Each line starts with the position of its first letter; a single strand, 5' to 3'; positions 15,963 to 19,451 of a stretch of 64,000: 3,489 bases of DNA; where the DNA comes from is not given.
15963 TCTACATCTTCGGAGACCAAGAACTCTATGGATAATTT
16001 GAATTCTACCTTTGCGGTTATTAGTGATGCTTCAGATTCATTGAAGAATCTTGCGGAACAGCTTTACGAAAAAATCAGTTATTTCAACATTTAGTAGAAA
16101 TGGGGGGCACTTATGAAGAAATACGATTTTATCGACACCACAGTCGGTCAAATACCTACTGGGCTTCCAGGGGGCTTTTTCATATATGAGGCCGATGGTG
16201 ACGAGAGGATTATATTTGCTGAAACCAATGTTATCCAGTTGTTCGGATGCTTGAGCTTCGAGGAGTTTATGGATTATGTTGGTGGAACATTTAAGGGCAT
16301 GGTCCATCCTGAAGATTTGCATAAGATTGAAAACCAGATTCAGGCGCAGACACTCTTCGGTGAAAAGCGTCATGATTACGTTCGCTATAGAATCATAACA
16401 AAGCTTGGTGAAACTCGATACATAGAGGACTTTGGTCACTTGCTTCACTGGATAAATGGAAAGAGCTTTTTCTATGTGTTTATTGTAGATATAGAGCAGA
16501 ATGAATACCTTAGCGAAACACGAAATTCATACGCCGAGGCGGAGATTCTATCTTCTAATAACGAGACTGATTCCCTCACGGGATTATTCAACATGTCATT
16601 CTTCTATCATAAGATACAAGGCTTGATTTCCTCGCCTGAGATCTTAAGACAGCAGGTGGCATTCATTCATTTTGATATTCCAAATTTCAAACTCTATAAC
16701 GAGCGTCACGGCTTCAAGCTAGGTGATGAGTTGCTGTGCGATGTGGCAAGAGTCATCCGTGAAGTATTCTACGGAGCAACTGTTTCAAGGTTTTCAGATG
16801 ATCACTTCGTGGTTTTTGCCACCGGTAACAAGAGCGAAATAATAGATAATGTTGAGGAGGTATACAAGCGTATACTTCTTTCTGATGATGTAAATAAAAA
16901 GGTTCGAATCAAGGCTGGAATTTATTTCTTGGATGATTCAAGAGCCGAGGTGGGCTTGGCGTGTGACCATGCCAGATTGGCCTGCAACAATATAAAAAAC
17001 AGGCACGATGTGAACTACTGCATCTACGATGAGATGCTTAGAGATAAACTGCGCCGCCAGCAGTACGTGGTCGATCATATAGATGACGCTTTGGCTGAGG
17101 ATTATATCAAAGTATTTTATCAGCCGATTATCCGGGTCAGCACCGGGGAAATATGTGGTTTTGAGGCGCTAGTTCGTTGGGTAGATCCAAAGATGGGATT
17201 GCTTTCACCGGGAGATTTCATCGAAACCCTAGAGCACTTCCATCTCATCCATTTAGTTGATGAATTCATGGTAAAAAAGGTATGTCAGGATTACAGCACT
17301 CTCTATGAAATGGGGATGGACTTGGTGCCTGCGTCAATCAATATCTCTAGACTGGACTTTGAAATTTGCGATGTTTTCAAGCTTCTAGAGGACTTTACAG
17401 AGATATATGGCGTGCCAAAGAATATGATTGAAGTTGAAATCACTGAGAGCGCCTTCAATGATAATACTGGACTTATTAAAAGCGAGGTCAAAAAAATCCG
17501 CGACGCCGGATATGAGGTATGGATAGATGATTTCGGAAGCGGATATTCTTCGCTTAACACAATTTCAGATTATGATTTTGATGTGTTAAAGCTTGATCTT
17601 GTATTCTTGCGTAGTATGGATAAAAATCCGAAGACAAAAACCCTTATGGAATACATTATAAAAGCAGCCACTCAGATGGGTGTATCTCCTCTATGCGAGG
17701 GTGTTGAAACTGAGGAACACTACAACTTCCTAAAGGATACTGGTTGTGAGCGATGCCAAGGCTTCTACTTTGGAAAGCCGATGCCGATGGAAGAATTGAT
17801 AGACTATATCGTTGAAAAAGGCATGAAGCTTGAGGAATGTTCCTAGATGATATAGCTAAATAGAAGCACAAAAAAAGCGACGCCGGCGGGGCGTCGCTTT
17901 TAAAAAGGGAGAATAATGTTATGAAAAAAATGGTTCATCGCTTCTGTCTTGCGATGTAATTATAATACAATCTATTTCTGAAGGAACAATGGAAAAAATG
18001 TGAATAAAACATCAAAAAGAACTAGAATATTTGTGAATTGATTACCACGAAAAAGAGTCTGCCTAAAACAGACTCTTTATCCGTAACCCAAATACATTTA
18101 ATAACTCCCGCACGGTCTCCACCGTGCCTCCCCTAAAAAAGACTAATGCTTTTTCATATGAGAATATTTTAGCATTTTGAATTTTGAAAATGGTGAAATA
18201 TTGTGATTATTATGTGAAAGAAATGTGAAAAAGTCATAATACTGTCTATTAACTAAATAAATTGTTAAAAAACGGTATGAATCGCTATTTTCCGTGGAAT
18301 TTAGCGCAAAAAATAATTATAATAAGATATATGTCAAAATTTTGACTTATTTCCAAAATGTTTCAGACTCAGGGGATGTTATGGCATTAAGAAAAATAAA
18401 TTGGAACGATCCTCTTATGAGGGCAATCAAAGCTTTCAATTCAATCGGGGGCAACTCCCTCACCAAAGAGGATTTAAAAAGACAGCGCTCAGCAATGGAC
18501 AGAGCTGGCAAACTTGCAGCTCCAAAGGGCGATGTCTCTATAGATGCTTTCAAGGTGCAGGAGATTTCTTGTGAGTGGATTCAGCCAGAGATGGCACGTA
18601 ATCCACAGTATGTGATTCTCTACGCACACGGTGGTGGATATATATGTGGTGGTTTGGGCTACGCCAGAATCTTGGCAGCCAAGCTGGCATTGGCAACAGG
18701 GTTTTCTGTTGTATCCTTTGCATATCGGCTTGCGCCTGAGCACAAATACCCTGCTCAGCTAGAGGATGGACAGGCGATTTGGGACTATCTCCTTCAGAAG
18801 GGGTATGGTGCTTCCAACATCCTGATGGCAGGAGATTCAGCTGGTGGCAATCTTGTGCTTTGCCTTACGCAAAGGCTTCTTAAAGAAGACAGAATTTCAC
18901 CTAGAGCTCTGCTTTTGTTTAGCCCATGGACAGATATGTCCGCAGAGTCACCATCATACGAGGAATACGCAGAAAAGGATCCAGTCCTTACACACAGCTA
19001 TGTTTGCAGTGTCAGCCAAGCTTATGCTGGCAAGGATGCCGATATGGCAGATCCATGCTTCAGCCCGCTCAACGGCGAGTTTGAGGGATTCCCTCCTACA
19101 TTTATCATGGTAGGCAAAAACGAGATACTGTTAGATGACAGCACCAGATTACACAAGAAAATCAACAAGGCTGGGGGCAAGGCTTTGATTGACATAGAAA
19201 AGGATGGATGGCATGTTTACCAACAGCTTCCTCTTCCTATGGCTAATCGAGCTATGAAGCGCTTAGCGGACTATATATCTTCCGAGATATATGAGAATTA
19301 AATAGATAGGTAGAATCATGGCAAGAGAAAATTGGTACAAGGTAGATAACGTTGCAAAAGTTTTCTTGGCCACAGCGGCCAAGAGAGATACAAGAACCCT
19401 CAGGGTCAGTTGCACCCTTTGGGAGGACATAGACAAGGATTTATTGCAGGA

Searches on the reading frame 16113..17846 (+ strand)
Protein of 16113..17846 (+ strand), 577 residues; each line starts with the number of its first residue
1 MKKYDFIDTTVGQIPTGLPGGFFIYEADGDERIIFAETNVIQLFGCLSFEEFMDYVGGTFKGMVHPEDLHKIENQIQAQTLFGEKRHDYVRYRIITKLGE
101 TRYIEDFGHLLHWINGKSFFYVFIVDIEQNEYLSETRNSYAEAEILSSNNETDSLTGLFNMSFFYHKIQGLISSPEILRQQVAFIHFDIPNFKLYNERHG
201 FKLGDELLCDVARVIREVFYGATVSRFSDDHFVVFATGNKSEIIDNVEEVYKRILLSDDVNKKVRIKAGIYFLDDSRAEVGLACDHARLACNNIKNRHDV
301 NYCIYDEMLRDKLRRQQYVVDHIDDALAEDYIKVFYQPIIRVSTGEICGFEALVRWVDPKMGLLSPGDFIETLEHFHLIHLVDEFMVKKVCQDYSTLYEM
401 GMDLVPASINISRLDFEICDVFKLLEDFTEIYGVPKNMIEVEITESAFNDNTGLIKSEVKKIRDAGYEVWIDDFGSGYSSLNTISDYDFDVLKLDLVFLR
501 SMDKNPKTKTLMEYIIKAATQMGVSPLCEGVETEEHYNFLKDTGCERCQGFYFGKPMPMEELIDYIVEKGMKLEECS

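Call 87: search_protein_families(library=pfam, proteins=[window:16113-17846:+], max_evalue=0.00001)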
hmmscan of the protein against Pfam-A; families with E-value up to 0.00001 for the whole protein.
window:16113-17846:+ (577 aa): 3 families
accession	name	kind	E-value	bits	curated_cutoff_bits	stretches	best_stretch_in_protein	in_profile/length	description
PF00563.25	EAL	-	4.3e-58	196.9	31.3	1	323-556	4-236/236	EAL domain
PF00990.26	GGDEF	-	5.7e-19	68.9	23.8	1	152-298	3-158/161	Diguanylate cyclase, GGDEF domain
PF08447.18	PAS_3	-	6.1e-08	33.3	25.6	1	34-121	2-85/89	PAS fold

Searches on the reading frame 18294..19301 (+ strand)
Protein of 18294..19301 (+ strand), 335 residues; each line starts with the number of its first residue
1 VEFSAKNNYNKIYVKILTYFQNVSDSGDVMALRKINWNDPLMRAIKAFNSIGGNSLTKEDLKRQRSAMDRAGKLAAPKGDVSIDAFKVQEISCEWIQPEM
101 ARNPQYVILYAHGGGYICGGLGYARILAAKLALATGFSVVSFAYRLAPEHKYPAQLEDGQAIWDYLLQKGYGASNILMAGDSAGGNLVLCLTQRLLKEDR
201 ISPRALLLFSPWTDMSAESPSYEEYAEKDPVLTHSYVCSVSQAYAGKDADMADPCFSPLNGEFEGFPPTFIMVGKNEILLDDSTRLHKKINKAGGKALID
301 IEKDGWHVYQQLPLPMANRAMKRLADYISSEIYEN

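Call 87: search_protein_families(library=pfam, proteins=[window:18294-19301:+], max_evalue=0.00001)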
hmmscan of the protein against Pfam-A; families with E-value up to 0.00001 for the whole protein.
window:18294-19301:+ (335 aa): 3 families
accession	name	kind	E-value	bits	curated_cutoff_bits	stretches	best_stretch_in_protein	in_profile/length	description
PF07859.19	Abhydrolase_3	-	5.8e-51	173.7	25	1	108-310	1-209/210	alpha/beta hydrolase fold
PF10340.15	Say1_Mug180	-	4.6e-16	59.1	21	1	99-226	114-248/374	Steryl acetyl hydrolase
PF20434.5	BD-FAE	-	8.9e-12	45.4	26.8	1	98-190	6-105/215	BD-FAE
